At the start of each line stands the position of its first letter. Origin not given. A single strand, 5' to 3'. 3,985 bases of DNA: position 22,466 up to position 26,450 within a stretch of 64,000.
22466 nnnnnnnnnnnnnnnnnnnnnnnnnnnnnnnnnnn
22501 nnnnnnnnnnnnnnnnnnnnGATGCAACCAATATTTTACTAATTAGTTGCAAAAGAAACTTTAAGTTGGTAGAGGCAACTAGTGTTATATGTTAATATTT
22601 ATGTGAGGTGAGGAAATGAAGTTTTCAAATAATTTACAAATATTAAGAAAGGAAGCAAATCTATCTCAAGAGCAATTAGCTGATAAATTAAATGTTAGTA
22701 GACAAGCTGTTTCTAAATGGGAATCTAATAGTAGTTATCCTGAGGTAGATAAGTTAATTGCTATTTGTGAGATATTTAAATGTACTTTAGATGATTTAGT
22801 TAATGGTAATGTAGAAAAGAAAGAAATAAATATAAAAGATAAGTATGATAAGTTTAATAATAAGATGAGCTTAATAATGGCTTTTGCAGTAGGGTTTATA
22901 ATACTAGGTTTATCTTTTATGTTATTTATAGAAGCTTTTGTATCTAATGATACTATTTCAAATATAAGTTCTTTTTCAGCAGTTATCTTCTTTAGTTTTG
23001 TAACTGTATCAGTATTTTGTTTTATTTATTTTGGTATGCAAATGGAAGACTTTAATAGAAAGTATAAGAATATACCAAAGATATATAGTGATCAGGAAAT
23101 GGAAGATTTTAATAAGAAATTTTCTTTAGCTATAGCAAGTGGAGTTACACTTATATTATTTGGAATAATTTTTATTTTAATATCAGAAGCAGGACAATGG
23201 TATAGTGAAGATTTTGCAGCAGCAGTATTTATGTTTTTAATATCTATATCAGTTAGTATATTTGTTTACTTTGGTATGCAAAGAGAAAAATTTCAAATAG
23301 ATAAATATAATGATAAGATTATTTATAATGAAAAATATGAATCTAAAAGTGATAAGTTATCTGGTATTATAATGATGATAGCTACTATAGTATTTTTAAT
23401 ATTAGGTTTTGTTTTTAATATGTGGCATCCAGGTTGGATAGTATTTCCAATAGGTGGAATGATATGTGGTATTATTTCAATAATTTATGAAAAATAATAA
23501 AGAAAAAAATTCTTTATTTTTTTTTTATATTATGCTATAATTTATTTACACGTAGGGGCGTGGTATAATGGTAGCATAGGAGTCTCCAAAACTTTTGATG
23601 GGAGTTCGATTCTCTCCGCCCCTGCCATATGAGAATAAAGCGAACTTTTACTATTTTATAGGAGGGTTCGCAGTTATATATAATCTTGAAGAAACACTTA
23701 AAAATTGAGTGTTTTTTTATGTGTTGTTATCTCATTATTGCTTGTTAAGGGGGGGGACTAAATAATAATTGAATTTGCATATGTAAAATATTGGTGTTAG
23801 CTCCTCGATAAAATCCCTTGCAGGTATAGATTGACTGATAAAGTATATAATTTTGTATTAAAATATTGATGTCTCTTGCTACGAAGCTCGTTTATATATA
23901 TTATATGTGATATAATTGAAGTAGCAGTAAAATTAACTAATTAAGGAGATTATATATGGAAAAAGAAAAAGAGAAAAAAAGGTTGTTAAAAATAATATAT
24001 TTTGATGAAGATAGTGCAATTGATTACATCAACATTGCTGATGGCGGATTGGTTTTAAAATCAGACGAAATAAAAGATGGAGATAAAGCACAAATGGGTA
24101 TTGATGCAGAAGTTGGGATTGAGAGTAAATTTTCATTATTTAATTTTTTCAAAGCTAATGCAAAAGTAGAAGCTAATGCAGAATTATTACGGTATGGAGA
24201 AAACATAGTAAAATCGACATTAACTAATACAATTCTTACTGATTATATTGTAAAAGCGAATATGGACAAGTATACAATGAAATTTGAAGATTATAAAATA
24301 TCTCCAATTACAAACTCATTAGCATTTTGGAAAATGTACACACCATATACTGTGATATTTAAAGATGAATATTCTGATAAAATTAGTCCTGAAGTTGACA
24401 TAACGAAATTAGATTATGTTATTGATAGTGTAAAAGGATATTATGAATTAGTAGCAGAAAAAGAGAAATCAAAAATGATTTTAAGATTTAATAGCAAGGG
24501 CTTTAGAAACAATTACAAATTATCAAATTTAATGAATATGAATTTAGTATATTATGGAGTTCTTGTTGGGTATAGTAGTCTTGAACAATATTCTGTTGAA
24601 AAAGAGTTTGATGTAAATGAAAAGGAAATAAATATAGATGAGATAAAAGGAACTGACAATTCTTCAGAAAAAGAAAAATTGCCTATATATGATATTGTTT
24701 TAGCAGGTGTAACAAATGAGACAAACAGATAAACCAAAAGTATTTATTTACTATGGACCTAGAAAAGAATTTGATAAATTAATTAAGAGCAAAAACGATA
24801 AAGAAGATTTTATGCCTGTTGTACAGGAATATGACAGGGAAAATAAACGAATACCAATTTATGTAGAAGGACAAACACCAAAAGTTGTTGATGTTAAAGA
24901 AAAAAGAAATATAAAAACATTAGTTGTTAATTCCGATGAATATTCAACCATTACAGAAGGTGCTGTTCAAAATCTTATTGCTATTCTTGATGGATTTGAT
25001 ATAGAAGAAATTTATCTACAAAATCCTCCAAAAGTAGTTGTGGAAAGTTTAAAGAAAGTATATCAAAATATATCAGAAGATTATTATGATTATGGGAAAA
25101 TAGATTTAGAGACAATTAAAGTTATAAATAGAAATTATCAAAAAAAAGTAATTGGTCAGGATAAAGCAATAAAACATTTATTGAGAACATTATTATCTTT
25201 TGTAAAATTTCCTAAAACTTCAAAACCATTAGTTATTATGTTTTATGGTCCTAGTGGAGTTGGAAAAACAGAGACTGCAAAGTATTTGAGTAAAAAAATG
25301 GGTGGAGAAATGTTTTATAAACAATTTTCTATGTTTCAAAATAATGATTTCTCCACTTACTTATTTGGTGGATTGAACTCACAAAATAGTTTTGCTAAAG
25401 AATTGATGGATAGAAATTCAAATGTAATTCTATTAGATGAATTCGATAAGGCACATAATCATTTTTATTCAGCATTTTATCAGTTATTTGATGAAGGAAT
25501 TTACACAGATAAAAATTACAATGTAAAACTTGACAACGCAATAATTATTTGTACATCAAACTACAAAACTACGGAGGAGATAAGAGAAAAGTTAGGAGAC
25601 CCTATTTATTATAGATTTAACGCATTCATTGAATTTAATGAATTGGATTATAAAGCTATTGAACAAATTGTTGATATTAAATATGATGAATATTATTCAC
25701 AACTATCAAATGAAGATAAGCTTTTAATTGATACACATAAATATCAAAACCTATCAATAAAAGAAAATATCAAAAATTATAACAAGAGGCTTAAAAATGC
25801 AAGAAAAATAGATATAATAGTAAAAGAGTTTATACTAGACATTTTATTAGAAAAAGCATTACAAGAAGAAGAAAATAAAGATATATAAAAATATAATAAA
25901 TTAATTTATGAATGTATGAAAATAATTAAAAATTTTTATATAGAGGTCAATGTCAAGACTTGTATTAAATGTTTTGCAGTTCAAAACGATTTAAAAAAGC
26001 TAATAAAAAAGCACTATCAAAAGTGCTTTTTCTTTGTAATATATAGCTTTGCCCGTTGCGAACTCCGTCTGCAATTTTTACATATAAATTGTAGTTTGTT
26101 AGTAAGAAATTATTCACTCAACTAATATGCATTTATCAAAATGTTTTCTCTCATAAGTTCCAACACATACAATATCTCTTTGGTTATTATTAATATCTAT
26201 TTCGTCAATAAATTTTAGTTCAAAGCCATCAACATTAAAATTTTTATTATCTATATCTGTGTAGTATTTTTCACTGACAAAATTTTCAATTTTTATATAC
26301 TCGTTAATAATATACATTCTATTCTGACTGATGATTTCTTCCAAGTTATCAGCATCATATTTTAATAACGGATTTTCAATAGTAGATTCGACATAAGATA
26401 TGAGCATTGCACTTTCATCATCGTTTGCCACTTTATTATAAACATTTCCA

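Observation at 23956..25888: Two-gene cassette next to tRNA-Trp: unknown 258-aa protein plus ClpB-D2-like AAA+ ATPase with a novel N-domain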

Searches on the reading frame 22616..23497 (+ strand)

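Call 23: search_protein_families(library=pfam, proteins=[window:22616-23497:+], max_evalue=0.01)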
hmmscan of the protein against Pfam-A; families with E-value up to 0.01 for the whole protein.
window:22616-23497:+ (293 aa): 14 families
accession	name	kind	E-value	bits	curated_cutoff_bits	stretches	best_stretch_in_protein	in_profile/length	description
PF01381.28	HTH_3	-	1.3e-16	60.8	23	1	8-61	2-55/55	Helix-turn-helix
PF12844.13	HTH_19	-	2.4e-10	40.6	30.2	1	8-65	5-62/64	Helix-turn-helix domain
PF13443.12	HTH_26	-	2.2e-09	37.8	22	1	6-62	1-58/63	Cro/C1-type HTH DNA-binding domain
PF13560.12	HTH_31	-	5.5e-08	33.5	27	1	7-59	6-59/64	Helix-turn-helix domain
PF07022.19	Phage_CI_repr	-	5.7e-06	27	22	1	17-65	14-61/65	Bacteriophage CI repressor helix-turn-helix domain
PF08279.18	HTH_11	-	3.4e-05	24.1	25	1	7-34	6-34/55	HTH domain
PF13412.12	HTH_24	-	0.00013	21.9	21.9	1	7-33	9-35/48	Winged helix-turn-helix DNA-binding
PF13301.11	DUF4079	-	0.0013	19.4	31.4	0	121-215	5-101/141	Protein of unknown function (DUF4079)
PF13384.12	HTH_23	-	0.002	18.3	24.6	1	7-35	8-37/50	Homeodomain-like domain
PF04545.22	Sigma70_r4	-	0.0029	17.5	24.1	1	10-37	15-42/50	Sigma-70, region 4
PF15943.11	YdaS_toxin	-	0.0041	17.3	30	1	17-37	10-30/65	Bacterial toxin YdaS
PF10864.13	DUF2663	-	0.0065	17.3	25.2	0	70-139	5-73/127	Protein of unknown function (DUF2663)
PF11457.13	DUF3021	-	0.0065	17.1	24.7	1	166-235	60-130/130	Protein of unknown function (DUF3021)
PF13630.11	SdpI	-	0.0084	16.7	28.2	1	246-291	26-70/71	SdpI/YfhL protein family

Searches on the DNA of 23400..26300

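Call 76: search_rna_families(source=window, start=23400, end=26300, threshold=evalue, max_evalue=0.1)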
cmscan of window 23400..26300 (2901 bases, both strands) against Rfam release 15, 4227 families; matches with E-value up to 0.1: 1.
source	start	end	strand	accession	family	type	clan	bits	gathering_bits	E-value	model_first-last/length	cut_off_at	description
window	23554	23624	+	RF00005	tRNA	Gene; tRNA;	CL00001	54.3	29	3e-10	1-71/71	no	tRNA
